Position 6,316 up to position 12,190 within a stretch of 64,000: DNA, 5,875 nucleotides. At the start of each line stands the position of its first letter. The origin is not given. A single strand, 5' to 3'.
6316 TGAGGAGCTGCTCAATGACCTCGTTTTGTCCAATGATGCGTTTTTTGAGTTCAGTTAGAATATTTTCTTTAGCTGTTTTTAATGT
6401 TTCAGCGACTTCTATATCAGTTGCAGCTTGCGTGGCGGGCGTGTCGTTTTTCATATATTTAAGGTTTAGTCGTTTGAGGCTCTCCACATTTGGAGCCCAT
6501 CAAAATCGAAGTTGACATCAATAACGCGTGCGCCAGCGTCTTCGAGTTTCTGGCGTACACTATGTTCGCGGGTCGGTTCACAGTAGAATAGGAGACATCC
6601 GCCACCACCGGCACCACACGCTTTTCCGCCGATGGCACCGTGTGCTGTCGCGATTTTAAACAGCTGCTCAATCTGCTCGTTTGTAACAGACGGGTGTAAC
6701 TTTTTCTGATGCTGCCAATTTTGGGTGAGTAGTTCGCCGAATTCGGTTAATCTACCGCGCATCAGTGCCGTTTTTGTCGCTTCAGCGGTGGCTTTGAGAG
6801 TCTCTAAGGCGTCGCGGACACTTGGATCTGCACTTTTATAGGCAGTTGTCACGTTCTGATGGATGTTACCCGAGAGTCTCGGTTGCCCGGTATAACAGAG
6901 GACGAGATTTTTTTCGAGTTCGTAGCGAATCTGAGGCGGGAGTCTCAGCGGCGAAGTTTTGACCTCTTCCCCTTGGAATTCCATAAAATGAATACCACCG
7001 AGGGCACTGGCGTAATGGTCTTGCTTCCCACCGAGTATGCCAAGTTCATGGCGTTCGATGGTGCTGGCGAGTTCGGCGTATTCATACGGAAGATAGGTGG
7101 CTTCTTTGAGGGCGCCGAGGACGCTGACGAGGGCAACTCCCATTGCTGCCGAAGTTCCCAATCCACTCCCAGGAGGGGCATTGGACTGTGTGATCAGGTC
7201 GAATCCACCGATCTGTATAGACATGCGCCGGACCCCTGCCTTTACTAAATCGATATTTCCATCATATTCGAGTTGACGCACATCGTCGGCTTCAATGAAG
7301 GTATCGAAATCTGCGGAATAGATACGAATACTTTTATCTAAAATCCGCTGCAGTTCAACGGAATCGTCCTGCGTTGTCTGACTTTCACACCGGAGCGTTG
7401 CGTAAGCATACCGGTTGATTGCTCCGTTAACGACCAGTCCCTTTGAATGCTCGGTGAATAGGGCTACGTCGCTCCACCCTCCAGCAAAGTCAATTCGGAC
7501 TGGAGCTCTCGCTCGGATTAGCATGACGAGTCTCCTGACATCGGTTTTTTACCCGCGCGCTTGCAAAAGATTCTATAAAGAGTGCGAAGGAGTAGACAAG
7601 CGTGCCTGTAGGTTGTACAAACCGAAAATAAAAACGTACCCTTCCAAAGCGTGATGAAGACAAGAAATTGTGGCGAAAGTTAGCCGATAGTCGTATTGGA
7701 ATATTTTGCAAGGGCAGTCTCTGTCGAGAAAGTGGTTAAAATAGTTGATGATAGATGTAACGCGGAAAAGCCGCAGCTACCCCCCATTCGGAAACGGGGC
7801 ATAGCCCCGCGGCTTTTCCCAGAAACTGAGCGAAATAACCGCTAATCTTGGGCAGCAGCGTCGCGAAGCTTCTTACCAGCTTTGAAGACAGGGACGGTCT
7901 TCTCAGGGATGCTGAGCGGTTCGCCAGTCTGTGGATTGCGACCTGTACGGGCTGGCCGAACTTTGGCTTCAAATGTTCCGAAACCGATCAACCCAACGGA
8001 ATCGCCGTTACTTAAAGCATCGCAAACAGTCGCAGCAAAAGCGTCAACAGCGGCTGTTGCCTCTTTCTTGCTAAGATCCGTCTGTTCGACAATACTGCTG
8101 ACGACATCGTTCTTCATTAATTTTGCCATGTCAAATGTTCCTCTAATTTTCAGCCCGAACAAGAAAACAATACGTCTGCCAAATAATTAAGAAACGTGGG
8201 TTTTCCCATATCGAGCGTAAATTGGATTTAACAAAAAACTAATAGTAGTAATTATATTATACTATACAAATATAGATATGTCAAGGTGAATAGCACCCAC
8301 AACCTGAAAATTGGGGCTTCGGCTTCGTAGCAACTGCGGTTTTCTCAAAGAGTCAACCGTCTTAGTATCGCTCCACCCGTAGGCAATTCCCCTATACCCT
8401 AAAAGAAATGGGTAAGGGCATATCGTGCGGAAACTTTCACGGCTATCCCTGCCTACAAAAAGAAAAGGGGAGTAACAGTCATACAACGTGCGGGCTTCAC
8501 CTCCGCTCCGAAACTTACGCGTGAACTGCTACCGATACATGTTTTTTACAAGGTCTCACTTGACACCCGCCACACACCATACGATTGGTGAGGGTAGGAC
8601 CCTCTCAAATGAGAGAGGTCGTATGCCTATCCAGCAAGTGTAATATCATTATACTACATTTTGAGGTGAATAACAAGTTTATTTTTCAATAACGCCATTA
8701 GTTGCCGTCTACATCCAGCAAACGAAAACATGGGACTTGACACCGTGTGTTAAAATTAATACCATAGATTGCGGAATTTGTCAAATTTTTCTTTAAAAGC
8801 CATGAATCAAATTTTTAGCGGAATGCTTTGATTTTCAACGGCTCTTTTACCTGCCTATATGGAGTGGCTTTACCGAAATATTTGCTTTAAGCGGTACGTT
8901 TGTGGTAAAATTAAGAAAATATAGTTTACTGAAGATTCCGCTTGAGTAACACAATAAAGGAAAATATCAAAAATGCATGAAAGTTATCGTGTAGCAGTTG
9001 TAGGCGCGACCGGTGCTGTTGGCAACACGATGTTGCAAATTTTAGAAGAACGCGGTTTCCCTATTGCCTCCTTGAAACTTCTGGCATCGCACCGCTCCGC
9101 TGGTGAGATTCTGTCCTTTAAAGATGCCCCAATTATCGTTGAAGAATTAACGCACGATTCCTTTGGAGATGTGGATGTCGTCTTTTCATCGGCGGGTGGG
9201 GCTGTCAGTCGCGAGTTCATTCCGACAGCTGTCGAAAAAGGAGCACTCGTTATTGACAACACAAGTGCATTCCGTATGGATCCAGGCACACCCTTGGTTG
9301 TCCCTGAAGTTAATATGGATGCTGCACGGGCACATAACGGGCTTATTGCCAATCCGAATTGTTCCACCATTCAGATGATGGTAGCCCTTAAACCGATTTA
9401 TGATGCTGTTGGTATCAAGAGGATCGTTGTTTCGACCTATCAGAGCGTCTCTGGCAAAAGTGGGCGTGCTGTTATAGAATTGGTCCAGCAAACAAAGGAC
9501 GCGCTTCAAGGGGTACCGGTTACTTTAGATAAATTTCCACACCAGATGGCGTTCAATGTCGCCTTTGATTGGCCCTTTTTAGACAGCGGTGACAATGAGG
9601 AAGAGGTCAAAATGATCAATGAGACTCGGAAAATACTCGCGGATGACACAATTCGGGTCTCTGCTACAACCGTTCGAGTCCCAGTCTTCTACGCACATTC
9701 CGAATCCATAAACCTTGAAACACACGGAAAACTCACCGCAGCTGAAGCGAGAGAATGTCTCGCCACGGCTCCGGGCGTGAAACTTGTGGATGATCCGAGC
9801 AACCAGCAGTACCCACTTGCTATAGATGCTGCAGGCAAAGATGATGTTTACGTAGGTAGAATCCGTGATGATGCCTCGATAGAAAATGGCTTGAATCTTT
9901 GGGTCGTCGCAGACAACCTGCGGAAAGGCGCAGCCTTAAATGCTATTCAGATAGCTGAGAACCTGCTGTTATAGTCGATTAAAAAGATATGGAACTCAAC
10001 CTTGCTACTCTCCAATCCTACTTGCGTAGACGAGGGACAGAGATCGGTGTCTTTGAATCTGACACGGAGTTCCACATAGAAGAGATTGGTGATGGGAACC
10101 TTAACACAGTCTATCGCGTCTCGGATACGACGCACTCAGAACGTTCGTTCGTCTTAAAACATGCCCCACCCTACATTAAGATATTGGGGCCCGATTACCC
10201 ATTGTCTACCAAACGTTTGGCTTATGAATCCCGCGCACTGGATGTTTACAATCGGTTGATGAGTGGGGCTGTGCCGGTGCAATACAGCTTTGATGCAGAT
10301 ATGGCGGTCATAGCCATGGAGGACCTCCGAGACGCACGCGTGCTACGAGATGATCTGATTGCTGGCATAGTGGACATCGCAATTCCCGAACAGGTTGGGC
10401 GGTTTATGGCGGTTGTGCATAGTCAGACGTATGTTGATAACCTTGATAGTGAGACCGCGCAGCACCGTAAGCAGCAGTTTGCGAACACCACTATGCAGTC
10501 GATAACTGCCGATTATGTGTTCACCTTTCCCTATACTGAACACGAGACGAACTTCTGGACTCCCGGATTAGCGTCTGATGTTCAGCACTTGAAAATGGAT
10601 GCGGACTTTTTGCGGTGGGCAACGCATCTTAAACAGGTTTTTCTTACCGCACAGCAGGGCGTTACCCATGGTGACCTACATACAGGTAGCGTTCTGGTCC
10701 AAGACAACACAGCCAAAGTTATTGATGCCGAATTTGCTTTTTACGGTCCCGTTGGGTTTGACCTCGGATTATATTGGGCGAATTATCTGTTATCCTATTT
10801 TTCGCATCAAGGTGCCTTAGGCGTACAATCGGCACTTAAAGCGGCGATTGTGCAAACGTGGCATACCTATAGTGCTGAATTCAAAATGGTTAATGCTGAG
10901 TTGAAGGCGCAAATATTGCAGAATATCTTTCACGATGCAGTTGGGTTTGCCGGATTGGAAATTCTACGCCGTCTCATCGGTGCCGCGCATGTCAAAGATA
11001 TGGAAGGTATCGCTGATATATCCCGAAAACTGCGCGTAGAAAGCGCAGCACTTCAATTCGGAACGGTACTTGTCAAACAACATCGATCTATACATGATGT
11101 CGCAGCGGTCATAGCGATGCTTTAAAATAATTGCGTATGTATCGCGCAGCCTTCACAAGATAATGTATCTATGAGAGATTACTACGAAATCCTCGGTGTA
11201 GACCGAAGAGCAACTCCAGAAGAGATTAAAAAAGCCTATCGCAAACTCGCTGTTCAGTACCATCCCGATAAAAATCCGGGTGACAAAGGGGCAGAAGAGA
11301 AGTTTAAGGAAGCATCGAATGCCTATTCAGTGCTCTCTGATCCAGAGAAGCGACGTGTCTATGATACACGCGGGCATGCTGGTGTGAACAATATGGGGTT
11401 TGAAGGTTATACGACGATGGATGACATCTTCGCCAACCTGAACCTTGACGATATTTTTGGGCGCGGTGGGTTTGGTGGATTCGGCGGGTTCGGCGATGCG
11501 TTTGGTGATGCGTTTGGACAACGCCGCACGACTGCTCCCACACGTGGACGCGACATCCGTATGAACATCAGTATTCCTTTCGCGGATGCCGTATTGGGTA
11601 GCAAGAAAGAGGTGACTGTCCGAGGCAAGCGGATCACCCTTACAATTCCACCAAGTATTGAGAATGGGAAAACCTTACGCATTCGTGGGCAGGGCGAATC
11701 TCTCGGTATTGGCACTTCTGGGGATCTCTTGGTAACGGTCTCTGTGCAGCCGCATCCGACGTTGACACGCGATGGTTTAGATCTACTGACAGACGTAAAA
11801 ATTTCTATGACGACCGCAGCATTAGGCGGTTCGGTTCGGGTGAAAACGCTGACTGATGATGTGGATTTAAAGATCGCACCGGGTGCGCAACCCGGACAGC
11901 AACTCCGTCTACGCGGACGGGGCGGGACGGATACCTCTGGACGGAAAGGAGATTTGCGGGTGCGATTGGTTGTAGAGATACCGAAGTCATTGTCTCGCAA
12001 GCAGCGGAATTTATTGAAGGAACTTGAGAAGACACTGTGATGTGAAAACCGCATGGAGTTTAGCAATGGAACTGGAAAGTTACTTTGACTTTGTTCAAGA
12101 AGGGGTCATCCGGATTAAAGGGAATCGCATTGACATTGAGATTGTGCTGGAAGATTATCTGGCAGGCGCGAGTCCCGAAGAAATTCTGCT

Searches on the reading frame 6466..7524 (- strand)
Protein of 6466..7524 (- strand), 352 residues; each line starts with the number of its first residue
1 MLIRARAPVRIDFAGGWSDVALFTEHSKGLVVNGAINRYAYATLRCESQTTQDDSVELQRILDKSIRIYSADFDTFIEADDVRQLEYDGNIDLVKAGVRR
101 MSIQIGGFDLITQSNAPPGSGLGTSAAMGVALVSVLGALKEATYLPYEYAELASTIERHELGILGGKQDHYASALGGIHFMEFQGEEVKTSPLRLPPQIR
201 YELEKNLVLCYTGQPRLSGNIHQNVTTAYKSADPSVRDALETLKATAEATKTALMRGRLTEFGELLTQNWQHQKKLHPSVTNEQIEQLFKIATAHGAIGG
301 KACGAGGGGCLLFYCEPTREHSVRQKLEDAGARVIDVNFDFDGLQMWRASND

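Call 31: search_protein_families(library=pfam, max_evalue=1e-8, proteins=[window:6466-7524:-])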
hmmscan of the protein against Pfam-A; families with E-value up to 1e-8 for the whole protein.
window:6466-7524:- (352 aa): 2 families
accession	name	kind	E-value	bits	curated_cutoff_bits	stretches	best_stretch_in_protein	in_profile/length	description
PF00288.32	GHMP_kinases_N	-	4.5e-13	49.7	22.3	1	94-177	3-87/87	GHMP kinases N terminal domain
PF08544.19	GHMP_kinases_C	-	7.8e-13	49.1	21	1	252-331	3-83/85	GHMP kinases C terminal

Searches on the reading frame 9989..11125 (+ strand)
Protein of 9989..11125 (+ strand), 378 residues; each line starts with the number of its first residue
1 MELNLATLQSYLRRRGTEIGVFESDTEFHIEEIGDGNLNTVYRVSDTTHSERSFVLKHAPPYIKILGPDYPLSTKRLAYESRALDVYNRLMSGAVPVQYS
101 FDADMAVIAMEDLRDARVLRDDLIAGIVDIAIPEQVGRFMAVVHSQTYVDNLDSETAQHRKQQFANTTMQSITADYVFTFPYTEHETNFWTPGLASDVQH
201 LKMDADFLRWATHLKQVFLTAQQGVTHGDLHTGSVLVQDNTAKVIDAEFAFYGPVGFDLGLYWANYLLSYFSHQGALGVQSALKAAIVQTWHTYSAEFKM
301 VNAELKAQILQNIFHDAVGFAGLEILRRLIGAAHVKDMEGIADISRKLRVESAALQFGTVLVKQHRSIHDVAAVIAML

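Call 31: search_protein_families(library=pfam, max_evalue=1e-8, proteins=[window:9989-11125:+])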
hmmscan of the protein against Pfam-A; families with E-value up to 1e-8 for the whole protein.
window:9989-11125:+ (378 aa): 1 family
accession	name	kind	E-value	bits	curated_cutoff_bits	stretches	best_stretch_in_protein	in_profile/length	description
PF01636.29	APH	-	7.8e-12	45.9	23.2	1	29-265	1-211/239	Phosphotransferase enzyme family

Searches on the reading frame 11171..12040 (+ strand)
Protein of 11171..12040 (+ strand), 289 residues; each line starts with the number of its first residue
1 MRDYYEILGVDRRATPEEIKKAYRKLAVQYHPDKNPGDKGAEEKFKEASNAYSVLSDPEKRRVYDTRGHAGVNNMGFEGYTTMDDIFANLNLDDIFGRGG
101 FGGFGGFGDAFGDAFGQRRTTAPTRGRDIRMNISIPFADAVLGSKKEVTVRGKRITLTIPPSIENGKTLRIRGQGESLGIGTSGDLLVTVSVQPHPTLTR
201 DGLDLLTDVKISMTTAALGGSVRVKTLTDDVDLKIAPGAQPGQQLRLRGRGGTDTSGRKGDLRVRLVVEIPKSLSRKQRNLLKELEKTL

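Call 31: search_protein_families(library=pfam, max_evalue=1e-8, proteins=[window:11171-12040:+])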
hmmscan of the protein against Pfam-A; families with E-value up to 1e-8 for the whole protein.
window:11171-12040:+ (289 aa): 2 families
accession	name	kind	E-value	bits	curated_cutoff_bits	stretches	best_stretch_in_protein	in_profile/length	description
PF01556.23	DnaJ_C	-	1.1e-38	133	26.6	1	129-271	1-152/152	DnaJ C terminal domain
PF00226.36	DnaJ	-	2.3e-30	104.9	27.8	1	3-65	1-63/63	DnaJ domain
